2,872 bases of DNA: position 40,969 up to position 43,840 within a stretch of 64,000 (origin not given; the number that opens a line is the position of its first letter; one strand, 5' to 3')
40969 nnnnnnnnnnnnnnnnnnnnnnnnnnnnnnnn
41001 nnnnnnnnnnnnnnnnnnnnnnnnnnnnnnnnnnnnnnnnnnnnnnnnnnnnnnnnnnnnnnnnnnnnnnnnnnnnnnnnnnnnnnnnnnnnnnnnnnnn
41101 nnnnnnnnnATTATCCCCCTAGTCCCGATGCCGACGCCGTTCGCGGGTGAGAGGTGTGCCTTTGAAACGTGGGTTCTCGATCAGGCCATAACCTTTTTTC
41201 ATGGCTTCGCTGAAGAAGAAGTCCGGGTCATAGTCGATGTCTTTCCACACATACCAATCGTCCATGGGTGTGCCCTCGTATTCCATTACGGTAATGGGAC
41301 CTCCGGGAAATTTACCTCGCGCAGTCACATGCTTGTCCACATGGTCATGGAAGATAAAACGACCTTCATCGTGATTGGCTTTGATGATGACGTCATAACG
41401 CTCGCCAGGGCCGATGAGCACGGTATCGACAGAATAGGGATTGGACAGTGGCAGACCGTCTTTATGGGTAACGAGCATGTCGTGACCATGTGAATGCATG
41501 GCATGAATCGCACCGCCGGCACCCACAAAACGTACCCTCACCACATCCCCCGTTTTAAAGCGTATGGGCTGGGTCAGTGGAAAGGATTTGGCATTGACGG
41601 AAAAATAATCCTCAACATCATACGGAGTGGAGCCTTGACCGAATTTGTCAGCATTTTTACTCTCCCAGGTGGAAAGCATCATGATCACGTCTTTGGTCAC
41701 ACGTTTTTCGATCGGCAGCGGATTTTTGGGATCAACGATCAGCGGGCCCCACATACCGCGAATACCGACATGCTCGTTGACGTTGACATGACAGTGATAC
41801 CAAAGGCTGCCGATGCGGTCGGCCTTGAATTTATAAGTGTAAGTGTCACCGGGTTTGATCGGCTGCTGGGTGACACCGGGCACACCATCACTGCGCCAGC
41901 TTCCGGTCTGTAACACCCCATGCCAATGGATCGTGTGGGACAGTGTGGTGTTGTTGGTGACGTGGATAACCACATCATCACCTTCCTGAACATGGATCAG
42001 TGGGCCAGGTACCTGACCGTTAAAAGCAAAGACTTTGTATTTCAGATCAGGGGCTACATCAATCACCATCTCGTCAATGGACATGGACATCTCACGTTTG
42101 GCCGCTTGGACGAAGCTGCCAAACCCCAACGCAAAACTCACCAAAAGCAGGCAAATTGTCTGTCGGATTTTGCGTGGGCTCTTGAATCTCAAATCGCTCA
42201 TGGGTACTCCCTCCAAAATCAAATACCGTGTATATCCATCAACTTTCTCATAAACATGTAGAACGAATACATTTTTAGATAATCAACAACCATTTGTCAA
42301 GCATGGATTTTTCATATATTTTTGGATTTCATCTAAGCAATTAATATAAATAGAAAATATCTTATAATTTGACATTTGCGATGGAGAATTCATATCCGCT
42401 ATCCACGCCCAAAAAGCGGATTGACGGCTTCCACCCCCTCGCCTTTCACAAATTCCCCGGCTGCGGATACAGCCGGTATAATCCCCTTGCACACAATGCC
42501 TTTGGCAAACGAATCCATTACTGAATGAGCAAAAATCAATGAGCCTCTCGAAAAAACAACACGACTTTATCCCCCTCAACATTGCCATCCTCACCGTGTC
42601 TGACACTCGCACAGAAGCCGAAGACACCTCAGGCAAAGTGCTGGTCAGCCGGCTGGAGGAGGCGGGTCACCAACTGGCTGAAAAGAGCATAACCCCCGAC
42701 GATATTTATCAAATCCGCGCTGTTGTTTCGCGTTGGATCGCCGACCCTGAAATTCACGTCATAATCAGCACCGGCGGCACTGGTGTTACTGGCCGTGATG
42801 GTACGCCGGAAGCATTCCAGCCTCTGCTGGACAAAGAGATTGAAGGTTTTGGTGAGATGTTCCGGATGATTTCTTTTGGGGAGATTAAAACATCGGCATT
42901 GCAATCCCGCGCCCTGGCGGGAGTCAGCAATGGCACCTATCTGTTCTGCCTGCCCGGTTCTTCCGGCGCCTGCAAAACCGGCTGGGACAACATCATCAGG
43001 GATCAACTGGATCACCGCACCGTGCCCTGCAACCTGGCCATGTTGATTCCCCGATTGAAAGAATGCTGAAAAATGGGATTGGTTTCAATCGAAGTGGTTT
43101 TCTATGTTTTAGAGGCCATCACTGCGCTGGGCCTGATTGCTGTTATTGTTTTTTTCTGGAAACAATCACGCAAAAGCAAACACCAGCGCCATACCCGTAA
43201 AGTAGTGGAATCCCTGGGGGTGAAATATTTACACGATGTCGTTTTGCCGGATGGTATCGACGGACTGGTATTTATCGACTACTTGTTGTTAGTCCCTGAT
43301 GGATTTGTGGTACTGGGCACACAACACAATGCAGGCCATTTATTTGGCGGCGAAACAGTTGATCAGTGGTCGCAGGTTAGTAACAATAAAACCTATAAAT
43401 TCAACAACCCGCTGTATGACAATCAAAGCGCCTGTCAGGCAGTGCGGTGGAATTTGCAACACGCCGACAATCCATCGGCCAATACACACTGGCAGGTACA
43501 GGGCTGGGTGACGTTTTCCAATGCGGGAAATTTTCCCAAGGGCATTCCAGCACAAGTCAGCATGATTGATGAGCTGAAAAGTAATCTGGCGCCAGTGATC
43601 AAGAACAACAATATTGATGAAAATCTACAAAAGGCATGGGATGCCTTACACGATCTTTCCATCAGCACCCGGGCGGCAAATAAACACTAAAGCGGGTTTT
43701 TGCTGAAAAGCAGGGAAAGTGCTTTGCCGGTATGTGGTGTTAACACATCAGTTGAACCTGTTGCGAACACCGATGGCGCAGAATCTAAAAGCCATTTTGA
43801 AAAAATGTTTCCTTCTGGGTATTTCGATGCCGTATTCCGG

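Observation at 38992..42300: MCO / di-heme cyt c / mono-heme cyt c / NirK operon matching the Nitrosomonas ncgABC-nirK layout, with a palindromic candidate operator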

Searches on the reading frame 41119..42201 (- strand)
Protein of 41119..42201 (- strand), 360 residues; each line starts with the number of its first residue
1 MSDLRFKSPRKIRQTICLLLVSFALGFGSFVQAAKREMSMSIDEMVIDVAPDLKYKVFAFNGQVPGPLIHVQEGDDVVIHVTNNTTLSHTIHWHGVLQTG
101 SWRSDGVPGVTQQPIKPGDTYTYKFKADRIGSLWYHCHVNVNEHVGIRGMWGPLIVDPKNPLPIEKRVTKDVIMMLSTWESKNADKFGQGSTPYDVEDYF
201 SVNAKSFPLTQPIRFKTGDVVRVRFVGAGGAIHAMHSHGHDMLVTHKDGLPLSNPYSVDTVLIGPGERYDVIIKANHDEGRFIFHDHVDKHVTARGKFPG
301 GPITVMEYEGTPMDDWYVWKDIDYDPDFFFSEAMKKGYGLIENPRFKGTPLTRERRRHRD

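Call 3: search_protein_families(library=pfam, proteins=[window:41119-42201:-], max_evalue=0.01)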
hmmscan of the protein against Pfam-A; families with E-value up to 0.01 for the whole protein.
window:41119-42201:- (360 aa): 4 families
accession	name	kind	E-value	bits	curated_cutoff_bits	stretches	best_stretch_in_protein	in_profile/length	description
PF07732.21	Cu-oxidase_3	-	8.8e-43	145.6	21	2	54-160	14-118/119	Multicopper oxidase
PF07731.20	Cu-oxidase_2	-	3.8e-21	75.7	20.4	2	198-293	23-124/137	Multicopper oxidase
PF00394.28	Cu-oxidase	-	1.7e-12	48.2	21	1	201-287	40-134/157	Multicopper oxidase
PF07653.23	SH3_2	-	0.0048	17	21.8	0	210-223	13-26/55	Variant SH3 domain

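Call 4: search_protein_families(library=ncbifam, proteins=[window:41119-42201:-], max_evalue=0.01)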
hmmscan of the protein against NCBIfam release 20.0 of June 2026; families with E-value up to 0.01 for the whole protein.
window:41119-42201:- (360 aa): 11 families
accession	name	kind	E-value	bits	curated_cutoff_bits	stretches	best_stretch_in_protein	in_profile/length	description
TIGR01480.1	copper_res_A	subfamily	3.1e-42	144.8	478.95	2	35-183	45-185/593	copper resistance system multicopper oxidase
TIGR03388.1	ascorbase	equivalog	2.1e-35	122.4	614.8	2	50-184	14-149/542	L-ascorbate oxidase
TIGR03389.1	laccase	equivalog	3.7e-33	115.1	558.9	1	56-285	23-261/539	laccase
TIGR03390.1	ascorbOXfungal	equivalog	1.5e-25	89.7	445.35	1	59-278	31-266/538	L-ascorbate oxidase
TIGR02376.1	Cu_nitrite_red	equivalog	1.7e-25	90.1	296.3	1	34-180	26-170/326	copper-containing nitrite reductase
NF008205.1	PRK10965.1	equivalog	2.1e-19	69.7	525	1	34-278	44-291/529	multicopper oxidase CueO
NF008135.0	PRK10883.1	equivalog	1.8e-08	33.3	581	1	41-277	51-287/471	cell division protein FtsP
NF045554.1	AmiPhnlOxPhsA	equivalog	6e-06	25.1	950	0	55-94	43-82/581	O-aminophenol oxidase PhsA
TIGR04246.1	nitrous_NosZ_Gp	equivalog_domain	0.0003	19.2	625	1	63-137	495-559/578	Sec-dependent nitrous-oxide reductase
TIGR04244.1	nitrous_NosZ_RR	equivalog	0.0062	15.1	625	1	70-139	552-611/627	TAT-dependent nitrous-oxide reductase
TIGR03096.1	nitroso_cyanin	equivalog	0.008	15.9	142.85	0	70-140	64-121/135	nitrosocyanin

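Call 6: search_solved_structures(query=window:41119-42201:-, show_alignments=2)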
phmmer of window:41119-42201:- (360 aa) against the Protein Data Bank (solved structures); distinct sequences matched with E-value up to 0.001: 281 (the best 60 are shown).
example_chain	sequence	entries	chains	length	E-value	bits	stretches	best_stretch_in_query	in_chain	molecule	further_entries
2zwn_A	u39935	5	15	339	4.7e-178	595.1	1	34-358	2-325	two-domain type laccase | Multicopper oxidase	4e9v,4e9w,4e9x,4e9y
3g5w_A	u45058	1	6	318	8.9e-126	423.1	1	35-351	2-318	Multicopper oxidase type 1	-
3sqr_A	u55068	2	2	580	4.2e-37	131.2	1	36-278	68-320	laccase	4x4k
3v9e_A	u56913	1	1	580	5.8e-37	130.8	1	36-278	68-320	Laccase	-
4f7k_A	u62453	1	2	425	7.9e-32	113.9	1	57-278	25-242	Laccase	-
9cck_C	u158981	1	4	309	1.5e-31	112.9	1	43-288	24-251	Copper-containing nitrite reductase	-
9cck_A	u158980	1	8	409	4.8e-31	111.3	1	43-288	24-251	Copper-containing nitrite reductase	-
6vox_A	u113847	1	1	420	8.4e-31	110.5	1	46-274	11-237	Copper oxidase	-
3gdc_A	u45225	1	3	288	8.3e-28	100.6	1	43-289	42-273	Multicopper oxidase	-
7rab_A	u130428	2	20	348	9.4e-28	100.4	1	36-290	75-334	multicopper oxidase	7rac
5mhw_A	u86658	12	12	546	1.4e-27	99.8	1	58-315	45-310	Laccase 2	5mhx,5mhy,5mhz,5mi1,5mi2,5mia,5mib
6rhh_A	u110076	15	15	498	1.7e-27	99.6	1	59-315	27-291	Laccase 2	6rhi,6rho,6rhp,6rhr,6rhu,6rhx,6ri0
5mew_A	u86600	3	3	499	1.7e-27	99.6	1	59-315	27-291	Laccase 2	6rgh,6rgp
5mej_A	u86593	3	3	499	1.7e-27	99.6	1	59-315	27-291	Laccase 2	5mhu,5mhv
9gly_A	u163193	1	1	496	1.7e-27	99.6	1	56-312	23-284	Laccase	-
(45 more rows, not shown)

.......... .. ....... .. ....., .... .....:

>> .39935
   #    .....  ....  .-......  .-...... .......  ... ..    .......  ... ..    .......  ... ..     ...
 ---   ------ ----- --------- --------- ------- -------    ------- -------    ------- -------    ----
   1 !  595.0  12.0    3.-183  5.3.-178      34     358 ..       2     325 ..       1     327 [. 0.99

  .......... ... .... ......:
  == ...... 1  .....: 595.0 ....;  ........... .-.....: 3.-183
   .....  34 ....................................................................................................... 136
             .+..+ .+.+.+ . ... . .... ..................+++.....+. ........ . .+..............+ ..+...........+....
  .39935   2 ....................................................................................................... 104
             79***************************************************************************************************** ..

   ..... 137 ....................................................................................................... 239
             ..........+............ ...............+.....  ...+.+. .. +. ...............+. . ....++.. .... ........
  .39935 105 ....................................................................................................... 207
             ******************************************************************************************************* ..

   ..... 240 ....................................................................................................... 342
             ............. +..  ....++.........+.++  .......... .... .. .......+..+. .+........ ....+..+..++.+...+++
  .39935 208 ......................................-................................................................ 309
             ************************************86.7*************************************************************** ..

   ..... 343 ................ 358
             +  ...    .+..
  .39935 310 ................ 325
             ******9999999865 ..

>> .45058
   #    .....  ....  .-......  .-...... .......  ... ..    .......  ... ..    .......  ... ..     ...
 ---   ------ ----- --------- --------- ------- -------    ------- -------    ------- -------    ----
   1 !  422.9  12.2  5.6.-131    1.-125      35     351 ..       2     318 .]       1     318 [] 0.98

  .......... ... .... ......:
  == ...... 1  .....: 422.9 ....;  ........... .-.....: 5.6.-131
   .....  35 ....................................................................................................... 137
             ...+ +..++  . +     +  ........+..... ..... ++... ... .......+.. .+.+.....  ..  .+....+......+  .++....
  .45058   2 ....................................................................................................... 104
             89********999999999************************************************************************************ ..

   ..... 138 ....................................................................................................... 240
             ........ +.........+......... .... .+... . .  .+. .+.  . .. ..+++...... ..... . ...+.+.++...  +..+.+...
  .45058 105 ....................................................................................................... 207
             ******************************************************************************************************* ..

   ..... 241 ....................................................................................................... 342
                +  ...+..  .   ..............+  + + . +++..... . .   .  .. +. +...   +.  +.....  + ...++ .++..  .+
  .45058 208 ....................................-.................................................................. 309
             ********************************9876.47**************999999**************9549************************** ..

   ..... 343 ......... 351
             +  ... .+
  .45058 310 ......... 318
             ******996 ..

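Call 9: find_homologous_proteins(query=window:41119-42201:-, max_evalue=1e-30)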
Query window:41119-42201:- (360 aa): 3262 proteins with E <= 1e-30 among 5262 candidates; the best 120 are listed.
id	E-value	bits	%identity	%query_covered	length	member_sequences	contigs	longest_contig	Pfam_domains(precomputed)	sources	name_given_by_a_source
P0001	1.3e-234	796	92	100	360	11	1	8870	PF07731.21,PF00394.29,PF07732.22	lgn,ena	-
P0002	1.4e-233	793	92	100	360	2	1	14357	PF07731.21,PF00394.29,PF07732.22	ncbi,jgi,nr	ncbi:MAG: multicopper oxidase domain-containing protein [Gammaproteobacteria bacterium]|nr:multicopp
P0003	8.8e-232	787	91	100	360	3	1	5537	PF07731.21,PF00394.29,PF07732.22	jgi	-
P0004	4.8e-213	725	84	99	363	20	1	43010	PF07731.21,PF00394.29,PF07732.22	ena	-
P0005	8.7e-211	718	84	98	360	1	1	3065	PF07731.21,PF00394.29,PF07732.22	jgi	jgi:FtsP/CotA-like multicopper oxidase with cupredoxin domain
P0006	1.7e-209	714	86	98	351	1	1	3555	PF07731.21,PF00394.29,PF07732.22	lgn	-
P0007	7.3e-206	702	83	97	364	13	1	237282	PF07731.21,PF00394.29,PF07732.22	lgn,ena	-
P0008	1.8e-204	697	86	92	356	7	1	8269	PF07731.21,PF00394.29,PF07732.22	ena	-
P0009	9.8e-203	691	82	96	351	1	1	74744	PF07731.21,PF00394.29,PF07732.22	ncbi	-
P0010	3.1e-201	686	80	99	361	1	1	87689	PF07731.21,PF00394.29,PF07732.22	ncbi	-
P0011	8.8e-201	685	80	95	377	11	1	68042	PF07731.21,PF00394.29,PF07732.22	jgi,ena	-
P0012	1.3e-192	658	77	95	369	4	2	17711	PF07731.21,PF00394.29,PF07732.22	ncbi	-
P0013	3.2e-189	647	78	94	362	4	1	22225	PF07731.21,PF00394.29,PF07732.22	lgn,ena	-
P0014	3.2e-188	644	77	93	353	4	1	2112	PF07731.21,PF00394.29,PF07732.22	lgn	-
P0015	5.1e-188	643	75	96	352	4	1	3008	PF07731.21,PF00394.29,PF07732.22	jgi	-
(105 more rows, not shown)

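Call 11: find_related_loci(query=A1, collection=genome_contigs, flank=8000)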
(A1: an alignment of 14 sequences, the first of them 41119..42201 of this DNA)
Query A1 (360 aa) in genome_contigs; peptide patterns used: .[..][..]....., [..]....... (x = any residue, [..] = any of these).
599 stretches matched a pattern (row limit reached: there are more); 593 encode a relative of the query (tblastn E <= 1e-3); the best 80 are kept; 80 distinct loci.
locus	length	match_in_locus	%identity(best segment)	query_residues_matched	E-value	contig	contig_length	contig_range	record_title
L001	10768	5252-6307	92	1-352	0e+0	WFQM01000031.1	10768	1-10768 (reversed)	MAG: Gammaproteobacteria bacterium isolate S013_42 k151_119791, whole genome shotgun sequence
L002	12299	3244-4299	91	1-352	0e+0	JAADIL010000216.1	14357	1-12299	MAG: Gammaproteobacteria bacterium isolate M_MetaBat.51 contig-127_6740, whole genome shotgun sequence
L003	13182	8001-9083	89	1-360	0e+0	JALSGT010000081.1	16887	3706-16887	MAG: Chromatiales bacterium isolate 354-166_maxbin2_scaf2bin.125_VB 354-166_scaffold_3310_c1, whole genome shotgun seque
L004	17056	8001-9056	90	1-352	0e+0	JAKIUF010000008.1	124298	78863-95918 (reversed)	MAG: Gammaproteobacteria bacterium isolate D100SM.bin.11 NODE_44_length_124298_cov_5.751721, whole genome shotgun sequen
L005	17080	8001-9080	82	1-360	0e+0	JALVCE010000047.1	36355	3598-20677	MAG: Chromatiales bacterium isolate 134-614_metabat1_scaf2bin.009 134-614_scaffold_219_c1, whole genome shotgun sequence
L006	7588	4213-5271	81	7-359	0e+0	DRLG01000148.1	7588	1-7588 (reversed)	MAG TPA_asm: Chromatiales bacterium isolate HyVt-459 HyVt-459_k145_344715, whole genome shotgun sequence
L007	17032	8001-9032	82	17-360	0e+0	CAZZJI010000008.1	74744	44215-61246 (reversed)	MAG TPA_asm: uncultured Gammaproteobacteria bacterium isolate SRP128015_co1_131 genome assembly, contig: NODE_175_length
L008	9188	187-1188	79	19-352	0e+0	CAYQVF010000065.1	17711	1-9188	MAG TPA_asm: uncultured Chromatiaceae bacterium isolate SRP128015_co1_170 genome assembly, contig: NODE_4477_length_1771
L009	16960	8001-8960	83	33-352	0e+0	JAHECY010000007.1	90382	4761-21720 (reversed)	MAG: Gammaproteobacteria bacterium isolate Ww183 NODE_301_length_90382_cov_4.485193, whole genome shotgun sequence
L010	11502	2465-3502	74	11-356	0e+0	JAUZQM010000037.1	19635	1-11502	MAG: Mariprofundaceae bacterium isolate GS19_ROV18_BS07-AMOR20_M1290 AMOR20_M1290_contig37, whole genome shotgun sequenc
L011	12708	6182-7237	71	5-356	0e+0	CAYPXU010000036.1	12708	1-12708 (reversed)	MAG TPA_asm: uncultured Zetaproteobacteria bacterium isolate SRP216583_co2_257 genome assembly, contig: NODE_3992_length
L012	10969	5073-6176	70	4-359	3e-180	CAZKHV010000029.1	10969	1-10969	MAG TPA_asm: uncultured Zetaproteobacteria bacterium isolate binchicken_co253_59 genome assembly, contig: NODE_4392_leng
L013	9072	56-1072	76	15-351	4e-179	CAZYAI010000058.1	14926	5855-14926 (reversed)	MAG TPA_asm: uncultured Zetaproteobacteria bacterium isolate SRP216583_co1_149 genome assembly, contig: NODE_3535_length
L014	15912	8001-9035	72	12-356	2e-178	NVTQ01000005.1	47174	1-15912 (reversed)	MAG: Proteobacteria bacterium isolate NORP111 Contig_source1383C_1790, whole genome shotgun sequence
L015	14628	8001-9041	71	10-356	1e-178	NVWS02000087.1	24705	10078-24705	MAG: Zetaproteobacteria bacterium isolate NORP31 CoAssembly_2891499, whole genome shotgun sequence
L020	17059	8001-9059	73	7-358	1e-176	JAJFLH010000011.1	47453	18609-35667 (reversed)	MAG: Mariprofundus sp. isolate OFTM252 OFTM252_10, whole genome shotgun sequence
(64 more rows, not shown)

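Call 50: search_protein_families(library=pfam, proteins=[L020:6071-6436:+, L020:6449-6955:+, L020:6991-7953:+, L020:9065-10144:+, L020:10252-11025:+, L020:11414-12514:+, L020:12517-13296:+], max_evalue=0.001)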
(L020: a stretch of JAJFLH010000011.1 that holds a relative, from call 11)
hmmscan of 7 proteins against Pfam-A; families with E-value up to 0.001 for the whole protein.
L020:6071-6436:+ (121 aa): 1 family
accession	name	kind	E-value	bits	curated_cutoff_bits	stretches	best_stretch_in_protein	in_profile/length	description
PF01152.27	Bac_globin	-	1.1e-20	74.5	21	1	2-119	1-120/121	Bacterial-like globin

L020:6449-6955:+ (168 aa): 1 family
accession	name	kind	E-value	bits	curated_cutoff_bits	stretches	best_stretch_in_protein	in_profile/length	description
PF01152.27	Bac_globin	-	1.1e-18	68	21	1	49-166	1-120/121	Bacterial-like globin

L020:6991-7953:+ (320 aa): 5 families
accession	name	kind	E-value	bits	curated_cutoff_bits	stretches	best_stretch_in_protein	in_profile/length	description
PF00970.30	FAD_binding_6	-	1.2e-16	61.2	21.1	1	94-186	2-99/99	Oxidoreductase FAD-binding domain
PF00175.26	NAD_binding_1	-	7.3e-15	56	22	1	197-298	1-106/109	Oxidoreductase NAD-binding domain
PF00111.32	Fer2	-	3.1e-11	43.5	21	1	8-77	7-77/77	2Fe-2S iron-sulfur cluster binding domain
PF08022.18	FAD_binding_8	-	0.00019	21.9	22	1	96-155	6-70/109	FAD-binding domain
PF13510.11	Fer2_4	-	0.00043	20.7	22.8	0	4-44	6-56/82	2Fe-2S iron-sulfur cluster binding domain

L020:9065-10144:+ (359 aa): 5 families
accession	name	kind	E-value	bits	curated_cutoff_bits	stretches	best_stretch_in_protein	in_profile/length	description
PF00034.26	Cytochrom_C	-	2.5e-21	77.2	21.3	3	271-351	10-89/90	Cytochrome c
PF13442.11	Cytochrome_CBB3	-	5.4e-20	71.9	27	2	263-348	4-68/68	Cytochrome C oxidase, cbb3-type, subunit III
PF02433.20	FixO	-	4.5e-05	23.5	29.6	0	57-89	100-132/219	Cytochrome C oxidase, mono-heme subunit/FixO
PF14522.11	Cytochrome_C7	-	0.0004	20.6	24.8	0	34-44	39-49/67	Cytochrome c7 and related cytochrome c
PF09699.15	Paired_CXXCH_1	-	0.00051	20.1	20.6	0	34-51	4-21/41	Doubled CXXCH motif (Paired_CXXCH_1)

L020:10252-11025:+ (257 aa): 0 families

L020:11414-12514:+ (366 aa): 1 family
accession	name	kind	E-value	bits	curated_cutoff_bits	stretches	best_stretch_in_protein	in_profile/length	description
PF01618.21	MotA_ExbB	-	5e-07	29.9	22.9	1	141-237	34-119/127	MotA/TolQ/ExbB proton channel family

L020:12517-13296:+ (259 aa): 0 families

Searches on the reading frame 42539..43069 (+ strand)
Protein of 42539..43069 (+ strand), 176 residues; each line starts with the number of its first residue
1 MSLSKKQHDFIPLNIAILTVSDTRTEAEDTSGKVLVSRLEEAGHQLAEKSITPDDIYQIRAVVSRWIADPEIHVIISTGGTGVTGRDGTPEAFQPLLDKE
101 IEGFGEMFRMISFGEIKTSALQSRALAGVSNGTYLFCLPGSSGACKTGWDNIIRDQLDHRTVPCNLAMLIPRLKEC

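Call 25: search_protein_families(library=pfam, proteins=[window:42539-43069:+], max_evalue=0.0001)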
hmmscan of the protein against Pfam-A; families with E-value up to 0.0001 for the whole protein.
window:42539-43069:+ (176 aa): 1 family
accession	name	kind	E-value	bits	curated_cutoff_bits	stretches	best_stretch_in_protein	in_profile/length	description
PF00994.29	MoCF_biosynth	-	1.7e-31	109.3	26.6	1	16-159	1-144/144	Probable molybdopterin binding domain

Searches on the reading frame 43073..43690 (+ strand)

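Call 25: search_protein_families(library=pfam, proteins=[window:43073-43690:+], max_evalue=0.0001)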
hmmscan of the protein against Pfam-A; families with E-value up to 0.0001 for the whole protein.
window:43073-43690:+ (205 aa): 1 family
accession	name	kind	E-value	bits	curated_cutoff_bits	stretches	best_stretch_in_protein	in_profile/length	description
PF08378.17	NERD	-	1.1e-09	39.2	22.1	1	39-148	7-110/111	Nuclease-related domain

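Call 53: search_protein_families(library=padloc, proteins=[window:43073-43690:+], max_evalue=0.001)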
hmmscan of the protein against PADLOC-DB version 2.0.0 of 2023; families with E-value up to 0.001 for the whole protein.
window:43073-43690:+ (205 aa): 0 families
